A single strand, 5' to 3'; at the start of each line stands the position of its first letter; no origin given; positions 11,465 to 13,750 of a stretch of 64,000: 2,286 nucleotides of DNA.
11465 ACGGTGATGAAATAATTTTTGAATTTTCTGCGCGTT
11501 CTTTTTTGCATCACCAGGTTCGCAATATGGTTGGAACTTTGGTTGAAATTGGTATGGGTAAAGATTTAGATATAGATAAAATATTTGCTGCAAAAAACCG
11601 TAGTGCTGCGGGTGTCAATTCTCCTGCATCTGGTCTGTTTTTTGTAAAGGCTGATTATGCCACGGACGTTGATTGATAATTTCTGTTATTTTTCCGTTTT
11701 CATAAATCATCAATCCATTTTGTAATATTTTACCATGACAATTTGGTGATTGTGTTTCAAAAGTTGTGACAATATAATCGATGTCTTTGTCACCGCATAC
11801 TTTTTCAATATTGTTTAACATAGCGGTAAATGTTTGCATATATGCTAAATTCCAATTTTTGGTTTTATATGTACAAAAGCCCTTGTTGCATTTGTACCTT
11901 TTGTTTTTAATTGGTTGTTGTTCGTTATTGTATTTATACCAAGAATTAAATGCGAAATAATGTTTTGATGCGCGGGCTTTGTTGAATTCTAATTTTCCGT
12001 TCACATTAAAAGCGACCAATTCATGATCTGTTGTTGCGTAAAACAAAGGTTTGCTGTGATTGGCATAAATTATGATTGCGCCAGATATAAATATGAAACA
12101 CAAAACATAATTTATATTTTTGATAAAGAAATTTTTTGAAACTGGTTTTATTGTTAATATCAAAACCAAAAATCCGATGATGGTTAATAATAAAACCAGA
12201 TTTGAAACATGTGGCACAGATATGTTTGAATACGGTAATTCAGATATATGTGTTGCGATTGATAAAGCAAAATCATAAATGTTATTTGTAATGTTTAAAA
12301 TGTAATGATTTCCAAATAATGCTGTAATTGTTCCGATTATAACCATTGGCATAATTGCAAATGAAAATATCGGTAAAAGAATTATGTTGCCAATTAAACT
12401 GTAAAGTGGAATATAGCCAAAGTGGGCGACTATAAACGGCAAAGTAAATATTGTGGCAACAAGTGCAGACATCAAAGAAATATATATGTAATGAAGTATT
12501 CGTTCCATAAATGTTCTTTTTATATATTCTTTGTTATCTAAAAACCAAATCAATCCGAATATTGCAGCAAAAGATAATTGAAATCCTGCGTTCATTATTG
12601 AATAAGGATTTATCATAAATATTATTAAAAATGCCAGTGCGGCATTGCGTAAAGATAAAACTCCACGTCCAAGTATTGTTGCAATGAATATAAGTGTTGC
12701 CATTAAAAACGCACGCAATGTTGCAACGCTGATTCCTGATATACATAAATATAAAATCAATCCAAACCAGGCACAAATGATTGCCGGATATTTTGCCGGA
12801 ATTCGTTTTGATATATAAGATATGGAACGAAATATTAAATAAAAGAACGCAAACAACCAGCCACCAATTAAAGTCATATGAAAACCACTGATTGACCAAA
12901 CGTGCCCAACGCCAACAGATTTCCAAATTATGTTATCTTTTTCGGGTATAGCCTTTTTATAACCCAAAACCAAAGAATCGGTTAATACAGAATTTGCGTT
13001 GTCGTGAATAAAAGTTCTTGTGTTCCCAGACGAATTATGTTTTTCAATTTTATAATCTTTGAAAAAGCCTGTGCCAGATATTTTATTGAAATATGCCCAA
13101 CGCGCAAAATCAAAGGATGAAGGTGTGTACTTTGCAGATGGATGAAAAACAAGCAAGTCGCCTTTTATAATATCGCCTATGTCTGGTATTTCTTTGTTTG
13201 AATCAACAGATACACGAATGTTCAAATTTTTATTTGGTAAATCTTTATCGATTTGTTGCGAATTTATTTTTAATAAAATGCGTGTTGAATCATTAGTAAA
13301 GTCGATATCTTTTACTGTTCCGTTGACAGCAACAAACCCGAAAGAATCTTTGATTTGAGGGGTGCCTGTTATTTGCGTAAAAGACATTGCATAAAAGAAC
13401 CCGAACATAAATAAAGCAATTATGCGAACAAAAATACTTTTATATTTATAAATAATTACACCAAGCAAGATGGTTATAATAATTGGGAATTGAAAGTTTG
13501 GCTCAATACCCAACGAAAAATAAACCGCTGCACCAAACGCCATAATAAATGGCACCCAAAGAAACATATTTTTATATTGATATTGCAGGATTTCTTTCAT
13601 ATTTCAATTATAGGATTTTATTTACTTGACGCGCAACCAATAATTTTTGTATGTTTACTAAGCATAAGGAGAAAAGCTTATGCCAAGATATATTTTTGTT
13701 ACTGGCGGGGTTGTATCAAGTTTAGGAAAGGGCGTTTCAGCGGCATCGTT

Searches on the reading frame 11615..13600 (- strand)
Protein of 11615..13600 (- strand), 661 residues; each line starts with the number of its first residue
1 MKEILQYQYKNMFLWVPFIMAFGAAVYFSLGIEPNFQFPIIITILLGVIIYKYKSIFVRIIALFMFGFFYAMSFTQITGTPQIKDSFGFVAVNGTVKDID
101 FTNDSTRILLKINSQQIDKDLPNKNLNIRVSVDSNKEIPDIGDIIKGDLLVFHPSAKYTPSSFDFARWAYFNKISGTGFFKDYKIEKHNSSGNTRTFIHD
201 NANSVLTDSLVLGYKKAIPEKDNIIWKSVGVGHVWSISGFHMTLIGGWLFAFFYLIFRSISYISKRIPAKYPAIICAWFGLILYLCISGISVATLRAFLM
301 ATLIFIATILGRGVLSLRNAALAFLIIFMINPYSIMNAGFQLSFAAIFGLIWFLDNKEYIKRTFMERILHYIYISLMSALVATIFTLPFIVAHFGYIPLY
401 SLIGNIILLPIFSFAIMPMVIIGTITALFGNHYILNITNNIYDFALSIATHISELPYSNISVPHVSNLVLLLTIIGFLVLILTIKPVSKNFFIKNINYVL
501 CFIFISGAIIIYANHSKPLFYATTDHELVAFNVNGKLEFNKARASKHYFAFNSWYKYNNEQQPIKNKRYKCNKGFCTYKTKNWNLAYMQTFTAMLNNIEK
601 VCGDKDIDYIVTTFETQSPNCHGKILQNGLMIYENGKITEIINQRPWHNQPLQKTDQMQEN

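Call 72: search_protein_families(library=pfam, max_evalue=0.00001, proteins=[window:11615-13600:-])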
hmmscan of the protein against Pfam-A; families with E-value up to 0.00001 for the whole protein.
window:11615-13600:- (661 aa): 2 families
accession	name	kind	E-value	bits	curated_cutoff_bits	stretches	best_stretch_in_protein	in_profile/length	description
PF03772.21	Competence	-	1.4e-49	169.4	23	1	210-485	1-268/270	Competence protein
PF13567.11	DUF4131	-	8e-11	42.3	31.6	1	41-182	14-161/165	Domain of unknown function (DUF4131)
